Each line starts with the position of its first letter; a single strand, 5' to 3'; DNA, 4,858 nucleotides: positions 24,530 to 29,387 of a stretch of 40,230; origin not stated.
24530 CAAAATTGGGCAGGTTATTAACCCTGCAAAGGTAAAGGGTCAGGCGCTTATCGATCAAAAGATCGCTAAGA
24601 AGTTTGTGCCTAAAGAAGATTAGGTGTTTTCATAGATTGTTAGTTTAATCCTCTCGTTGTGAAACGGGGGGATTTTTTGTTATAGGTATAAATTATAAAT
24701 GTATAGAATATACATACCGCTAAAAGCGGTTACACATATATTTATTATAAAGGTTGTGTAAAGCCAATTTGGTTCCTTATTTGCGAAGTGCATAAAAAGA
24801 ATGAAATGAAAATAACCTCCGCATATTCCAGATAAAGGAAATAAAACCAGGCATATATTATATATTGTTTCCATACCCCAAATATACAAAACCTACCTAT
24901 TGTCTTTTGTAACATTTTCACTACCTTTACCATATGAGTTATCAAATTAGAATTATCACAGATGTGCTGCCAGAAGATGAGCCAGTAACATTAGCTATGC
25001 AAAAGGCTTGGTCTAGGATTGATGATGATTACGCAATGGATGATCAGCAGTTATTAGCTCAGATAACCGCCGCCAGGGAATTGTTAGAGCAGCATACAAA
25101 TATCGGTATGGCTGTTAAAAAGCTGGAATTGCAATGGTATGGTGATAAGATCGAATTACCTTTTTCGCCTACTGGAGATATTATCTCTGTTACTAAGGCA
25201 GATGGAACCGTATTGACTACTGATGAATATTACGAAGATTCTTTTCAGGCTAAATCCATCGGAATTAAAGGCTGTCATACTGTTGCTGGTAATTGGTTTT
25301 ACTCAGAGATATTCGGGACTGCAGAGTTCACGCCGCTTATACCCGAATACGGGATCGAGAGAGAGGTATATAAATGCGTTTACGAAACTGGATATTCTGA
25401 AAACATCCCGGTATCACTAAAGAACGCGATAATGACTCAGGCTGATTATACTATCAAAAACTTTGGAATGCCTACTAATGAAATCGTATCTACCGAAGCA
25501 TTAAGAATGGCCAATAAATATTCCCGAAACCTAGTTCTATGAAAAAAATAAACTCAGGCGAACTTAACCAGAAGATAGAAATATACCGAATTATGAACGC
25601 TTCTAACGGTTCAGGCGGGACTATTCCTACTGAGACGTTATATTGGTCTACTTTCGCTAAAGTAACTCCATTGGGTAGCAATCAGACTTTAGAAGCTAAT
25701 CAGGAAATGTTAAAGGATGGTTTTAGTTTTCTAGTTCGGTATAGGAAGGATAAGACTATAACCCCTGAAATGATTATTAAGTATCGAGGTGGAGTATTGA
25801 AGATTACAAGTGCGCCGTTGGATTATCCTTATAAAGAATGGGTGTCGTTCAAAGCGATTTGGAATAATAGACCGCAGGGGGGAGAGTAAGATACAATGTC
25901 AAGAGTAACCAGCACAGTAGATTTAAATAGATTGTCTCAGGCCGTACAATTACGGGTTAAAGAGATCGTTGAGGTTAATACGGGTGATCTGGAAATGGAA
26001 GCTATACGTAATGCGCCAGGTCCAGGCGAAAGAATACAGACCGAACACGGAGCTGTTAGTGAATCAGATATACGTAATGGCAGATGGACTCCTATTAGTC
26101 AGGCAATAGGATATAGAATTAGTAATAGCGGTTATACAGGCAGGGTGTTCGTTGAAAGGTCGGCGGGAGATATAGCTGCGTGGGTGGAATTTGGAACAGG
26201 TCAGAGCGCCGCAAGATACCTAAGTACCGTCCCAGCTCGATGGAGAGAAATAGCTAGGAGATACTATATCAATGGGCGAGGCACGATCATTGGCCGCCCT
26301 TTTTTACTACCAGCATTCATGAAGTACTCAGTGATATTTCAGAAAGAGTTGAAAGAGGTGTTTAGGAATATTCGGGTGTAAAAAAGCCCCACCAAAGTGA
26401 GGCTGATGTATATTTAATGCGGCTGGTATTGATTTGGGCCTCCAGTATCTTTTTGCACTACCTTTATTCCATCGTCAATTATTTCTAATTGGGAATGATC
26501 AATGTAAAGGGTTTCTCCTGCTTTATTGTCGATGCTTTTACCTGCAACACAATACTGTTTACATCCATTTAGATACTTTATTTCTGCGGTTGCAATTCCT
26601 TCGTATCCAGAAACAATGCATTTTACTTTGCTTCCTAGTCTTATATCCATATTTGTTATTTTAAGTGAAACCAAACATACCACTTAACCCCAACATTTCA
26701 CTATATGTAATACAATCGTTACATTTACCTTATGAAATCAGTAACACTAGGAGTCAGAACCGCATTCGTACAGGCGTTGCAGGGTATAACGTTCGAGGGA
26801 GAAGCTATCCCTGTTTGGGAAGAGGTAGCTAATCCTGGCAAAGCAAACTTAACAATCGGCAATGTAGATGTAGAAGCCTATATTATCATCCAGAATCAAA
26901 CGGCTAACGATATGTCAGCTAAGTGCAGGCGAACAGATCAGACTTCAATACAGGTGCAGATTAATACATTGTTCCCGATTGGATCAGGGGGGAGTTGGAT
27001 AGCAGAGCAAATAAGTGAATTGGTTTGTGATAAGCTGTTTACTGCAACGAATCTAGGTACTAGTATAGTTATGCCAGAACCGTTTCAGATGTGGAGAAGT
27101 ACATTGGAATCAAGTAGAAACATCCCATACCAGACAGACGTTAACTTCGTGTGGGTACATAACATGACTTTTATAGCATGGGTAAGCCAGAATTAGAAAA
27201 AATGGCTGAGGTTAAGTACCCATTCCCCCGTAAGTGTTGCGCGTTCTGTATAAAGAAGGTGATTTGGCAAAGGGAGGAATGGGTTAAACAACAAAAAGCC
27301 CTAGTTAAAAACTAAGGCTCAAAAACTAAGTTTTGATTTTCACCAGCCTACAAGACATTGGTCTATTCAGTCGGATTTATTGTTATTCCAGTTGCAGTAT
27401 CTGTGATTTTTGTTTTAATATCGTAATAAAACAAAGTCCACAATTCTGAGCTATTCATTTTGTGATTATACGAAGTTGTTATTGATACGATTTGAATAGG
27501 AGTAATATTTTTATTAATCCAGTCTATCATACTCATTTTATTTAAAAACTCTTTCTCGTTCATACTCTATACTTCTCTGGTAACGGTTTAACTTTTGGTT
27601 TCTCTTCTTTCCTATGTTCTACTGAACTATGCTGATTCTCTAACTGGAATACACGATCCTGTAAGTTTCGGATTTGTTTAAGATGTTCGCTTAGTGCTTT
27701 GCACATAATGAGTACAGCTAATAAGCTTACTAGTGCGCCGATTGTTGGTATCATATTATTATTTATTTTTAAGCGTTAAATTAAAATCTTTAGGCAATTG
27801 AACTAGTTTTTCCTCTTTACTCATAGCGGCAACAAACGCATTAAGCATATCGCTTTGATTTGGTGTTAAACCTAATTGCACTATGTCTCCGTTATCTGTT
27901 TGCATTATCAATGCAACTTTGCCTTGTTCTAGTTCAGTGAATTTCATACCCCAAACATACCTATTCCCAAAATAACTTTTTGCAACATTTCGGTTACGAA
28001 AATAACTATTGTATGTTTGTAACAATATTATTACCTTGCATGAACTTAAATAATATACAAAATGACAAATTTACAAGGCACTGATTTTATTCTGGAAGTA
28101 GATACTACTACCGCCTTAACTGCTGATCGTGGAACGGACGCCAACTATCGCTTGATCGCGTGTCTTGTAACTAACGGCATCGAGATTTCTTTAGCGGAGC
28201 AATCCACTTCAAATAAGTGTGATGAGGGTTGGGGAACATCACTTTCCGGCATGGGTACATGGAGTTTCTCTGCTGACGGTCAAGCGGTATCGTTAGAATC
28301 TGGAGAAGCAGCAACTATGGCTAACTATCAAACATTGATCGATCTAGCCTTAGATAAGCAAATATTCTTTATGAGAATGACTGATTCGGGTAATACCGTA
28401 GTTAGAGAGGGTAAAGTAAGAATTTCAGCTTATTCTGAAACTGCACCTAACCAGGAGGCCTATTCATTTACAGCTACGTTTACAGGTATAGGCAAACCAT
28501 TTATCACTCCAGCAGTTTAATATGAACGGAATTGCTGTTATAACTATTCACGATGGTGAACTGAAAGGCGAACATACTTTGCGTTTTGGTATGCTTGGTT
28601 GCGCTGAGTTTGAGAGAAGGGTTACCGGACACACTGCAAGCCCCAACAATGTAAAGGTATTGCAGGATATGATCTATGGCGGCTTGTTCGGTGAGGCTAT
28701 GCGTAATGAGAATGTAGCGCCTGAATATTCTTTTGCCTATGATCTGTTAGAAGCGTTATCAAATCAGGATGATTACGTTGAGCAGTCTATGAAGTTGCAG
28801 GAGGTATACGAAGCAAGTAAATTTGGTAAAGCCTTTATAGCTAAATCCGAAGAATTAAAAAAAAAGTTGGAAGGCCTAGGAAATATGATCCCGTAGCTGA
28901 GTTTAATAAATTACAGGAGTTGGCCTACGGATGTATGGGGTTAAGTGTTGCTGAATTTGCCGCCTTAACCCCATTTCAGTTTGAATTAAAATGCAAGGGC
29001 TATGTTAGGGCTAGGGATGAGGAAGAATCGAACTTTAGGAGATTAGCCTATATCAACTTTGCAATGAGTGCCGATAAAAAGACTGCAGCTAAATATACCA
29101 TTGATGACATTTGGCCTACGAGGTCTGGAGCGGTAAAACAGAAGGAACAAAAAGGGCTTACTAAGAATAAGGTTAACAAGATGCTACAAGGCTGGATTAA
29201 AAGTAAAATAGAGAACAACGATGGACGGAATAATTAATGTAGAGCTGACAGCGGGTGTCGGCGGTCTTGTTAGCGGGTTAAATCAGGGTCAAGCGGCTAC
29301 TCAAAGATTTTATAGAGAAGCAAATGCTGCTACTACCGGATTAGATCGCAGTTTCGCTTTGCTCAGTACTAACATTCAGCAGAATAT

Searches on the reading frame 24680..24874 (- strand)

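Call 68: search_protein_families(library=pfam, max_evalue=1, proteins=[window:24680-24874:-])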
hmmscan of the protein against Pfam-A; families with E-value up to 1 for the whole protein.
window:24680-24874:- (64 aa): 1 family
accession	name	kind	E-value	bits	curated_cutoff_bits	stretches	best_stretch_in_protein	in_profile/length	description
PF02990.21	EMP70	-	0.09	11.8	27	1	3-61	295-350/517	Endomembrane protein 70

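Call 69: search_protein_families(library=phrogs, max_evalue=0.1, proteins=[window:24680-24874:-])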
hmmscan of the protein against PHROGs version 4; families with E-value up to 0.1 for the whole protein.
window:24680-24874:- (64 aa): 1 family
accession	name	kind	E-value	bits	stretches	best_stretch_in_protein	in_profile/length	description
phrog_785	-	lysis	0.0099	16.6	1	10-60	17-65/107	holin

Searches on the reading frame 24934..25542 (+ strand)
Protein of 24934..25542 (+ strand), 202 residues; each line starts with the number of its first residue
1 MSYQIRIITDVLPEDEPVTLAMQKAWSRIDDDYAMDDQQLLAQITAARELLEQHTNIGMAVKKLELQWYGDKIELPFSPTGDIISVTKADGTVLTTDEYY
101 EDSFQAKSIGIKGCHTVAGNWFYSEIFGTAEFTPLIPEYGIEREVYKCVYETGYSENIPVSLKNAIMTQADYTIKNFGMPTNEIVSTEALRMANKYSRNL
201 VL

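Call 102: search_protein_families(library=pfam, max_evalue=0.01, proteins=[window:24934-25542:+])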
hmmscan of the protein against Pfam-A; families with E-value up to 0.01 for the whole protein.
window:24934-25542:+ (202 aa): 1 family
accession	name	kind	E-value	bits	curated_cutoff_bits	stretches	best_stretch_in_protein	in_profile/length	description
PF05135.19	Phage_connect_1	-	0.0023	18.7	21.2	1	19-80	3-54/101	Phage gp6-like head-tail connector protein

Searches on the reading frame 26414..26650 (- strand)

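Call 68: search_protein_families(library=pfam, max_evalue=1, proteins=[window:26414-26650:-])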
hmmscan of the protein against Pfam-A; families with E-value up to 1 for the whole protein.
window:26414-26650:- (78 aa): 0 families

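Call 69: search_protein_families(library=phrogs, max_evalue=0.1, proteins=[window:26414-26650:-])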
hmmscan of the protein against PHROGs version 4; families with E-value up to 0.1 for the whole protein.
window:26414-26650:- (78 aa): 5 families
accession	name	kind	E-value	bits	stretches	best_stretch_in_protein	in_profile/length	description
phrog_16275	-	unknown function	3.8e-15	56.8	1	2-77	7-86/88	-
phrog_8618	-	unknown function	0.00023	22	1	4-54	6-55/61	-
phrog_37639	-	unknown function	0.00085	20.3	1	5-65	10-71/97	-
phrog_13584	-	unknown function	0.018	15.5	1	3-67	161-226/253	-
phrog_1935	-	unknown function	0.052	14.6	1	5-61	22-77/116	-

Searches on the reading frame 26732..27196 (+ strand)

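Call 7: search_protein_families(library=phrogs, max_evalue=0.001, proteins=[window:26732-27196:+])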
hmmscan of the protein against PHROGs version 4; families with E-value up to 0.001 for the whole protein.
window:26732-27196:+ (154 aa): 0 families

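Call 17: search_protein_families(library=phrogs, max_evalue=1, proteins=[window:26732-27196:+])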
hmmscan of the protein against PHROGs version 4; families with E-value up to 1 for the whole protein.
window:26732-27196:+ (154 aa): 1 family
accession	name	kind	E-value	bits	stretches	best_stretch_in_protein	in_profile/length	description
phrog_27535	-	unknown function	0.012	16.8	1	4-108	3-104/145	-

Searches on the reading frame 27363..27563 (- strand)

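Call 68: search_protein_families(library=pfam, max_evalue=1, proteins=[window:27363-27563:-])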
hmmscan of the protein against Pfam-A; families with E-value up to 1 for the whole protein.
window:27363-27563:- (66 aa): 2 families
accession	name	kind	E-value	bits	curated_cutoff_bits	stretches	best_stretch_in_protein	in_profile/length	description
PF06925.17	MGDG_synth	-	0.0099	16.4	25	1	7-55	17-66/169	Monogalactosyldiacylglycerol (MGDG) synthase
PF16779.11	DMP12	-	0.053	13.9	27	1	10-45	18-53/115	DNA-mimic protein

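Call 69: search_protein_families(library=phrogs, max_evalue=0.1, proteins=[window:27363-27563:-])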
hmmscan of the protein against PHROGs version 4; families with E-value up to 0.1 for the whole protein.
window:27363-27563:- (66 aa): 3 families
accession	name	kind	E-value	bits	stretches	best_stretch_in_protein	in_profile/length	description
phrog_37173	-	unknown function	0.019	16.1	1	3-33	17-46/48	-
phrog_22457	-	unknown function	0.033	14.8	1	12-45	71-104/220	-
phrog_27498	-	unknown function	0.075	14.4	1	16-51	74-109/116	-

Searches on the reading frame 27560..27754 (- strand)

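Call 68: search_protein_families(library=pfam, max_evalue=1, proteins=[window:27560-27754:-])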
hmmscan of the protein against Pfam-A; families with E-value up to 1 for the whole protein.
window:27560-27754:- (64 aa): 2 families
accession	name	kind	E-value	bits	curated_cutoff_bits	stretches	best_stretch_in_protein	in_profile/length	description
PF24871.1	Piezo_TM1-24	-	0.14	11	28.8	1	1-52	97-144/682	Piezo TM1-24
PF14965.11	BRI3BP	-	0.18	11.8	27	1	6-49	132-178/179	Negative regulator of p53/TP53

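Call 69: search_protein_families(library=phrogs, max_evalue=0.1, proteins=[window:27560-27754:-])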
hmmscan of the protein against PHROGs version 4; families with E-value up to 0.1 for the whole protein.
window:27560-27754:- (64 aa): 5 families
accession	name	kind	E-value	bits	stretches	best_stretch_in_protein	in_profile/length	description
phrog_8999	-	unknown function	0.043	14.4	1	6-49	54-97/270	-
phrog_1863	-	unknown function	0.049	14.6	1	23-51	62-90/97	-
phrog_20638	-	unknown function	0.057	14.4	1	22-42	6-26/52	-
phrog_28199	-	unknown function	0.059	14.6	1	16-54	5-40/75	-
phrog_857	-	unknown function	0.088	13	1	3-51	168-216/468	-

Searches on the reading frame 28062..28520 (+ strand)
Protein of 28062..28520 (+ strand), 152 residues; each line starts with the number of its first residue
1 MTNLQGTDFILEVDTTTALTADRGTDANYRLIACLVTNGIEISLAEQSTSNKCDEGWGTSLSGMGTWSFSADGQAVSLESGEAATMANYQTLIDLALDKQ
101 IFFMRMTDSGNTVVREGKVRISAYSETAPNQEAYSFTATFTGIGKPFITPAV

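Call 7: search_protein_families(library=phrogs, max_evalue=0.001, proteins=[window:28062-28520:+])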
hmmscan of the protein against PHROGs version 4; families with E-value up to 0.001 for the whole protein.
window:28062-28520:+ (152 aa): 2 families
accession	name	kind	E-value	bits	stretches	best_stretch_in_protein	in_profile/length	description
phrog_1407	-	tail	5.5e-22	79.6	1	1-150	23-165/258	major tail protein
phrog_41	-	tail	3.2e-08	34.5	1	4-150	10-152/245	major tail protein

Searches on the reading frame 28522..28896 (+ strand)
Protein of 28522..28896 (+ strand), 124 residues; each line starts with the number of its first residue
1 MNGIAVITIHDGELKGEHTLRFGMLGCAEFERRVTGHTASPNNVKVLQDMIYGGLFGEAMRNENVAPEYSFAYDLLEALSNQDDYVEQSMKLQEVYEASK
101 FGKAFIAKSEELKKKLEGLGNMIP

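Call 17: search_protein_families(library=phrogs, max_evalue=1, proteins=[window:28522-28896:+])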
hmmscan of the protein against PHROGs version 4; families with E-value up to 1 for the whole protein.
window:28522-28896:+ (124 aa): 1 family
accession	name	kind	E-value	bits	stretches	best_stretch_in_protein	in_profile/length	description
phrog_12444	-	unknown function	0.0056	17.7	1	75-118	14-57/63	-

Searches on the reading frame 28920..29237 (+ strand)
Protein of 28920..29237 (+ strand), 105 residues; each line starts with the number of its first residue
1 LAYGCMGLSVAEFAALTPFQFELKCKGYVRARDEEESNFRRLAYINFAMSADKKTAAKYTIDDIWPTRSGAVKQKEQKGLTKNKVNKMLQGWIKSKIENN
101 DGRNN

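Call 17: search_protein_families(library=phrogs, max_evalue=1, proteins=[window:28920-29237:+])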
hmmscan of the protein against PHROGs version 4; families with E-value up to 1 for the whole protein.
window:28920-29237:+ (105 aa): 4 families
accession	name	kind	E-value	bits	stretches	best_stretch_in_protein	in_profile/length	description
phrog_16333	-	unknown function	1e-06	30.1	1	1-92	1-86/92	-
phrog_19318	-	unknown function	0.0035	18.6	1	6-56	7-57/105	-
phrog_7377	-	unknown function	0.067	14.7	1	8-92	3-92/96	-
phrog_1939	-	unknown function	0.11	13.7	1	70-97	40-67/68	-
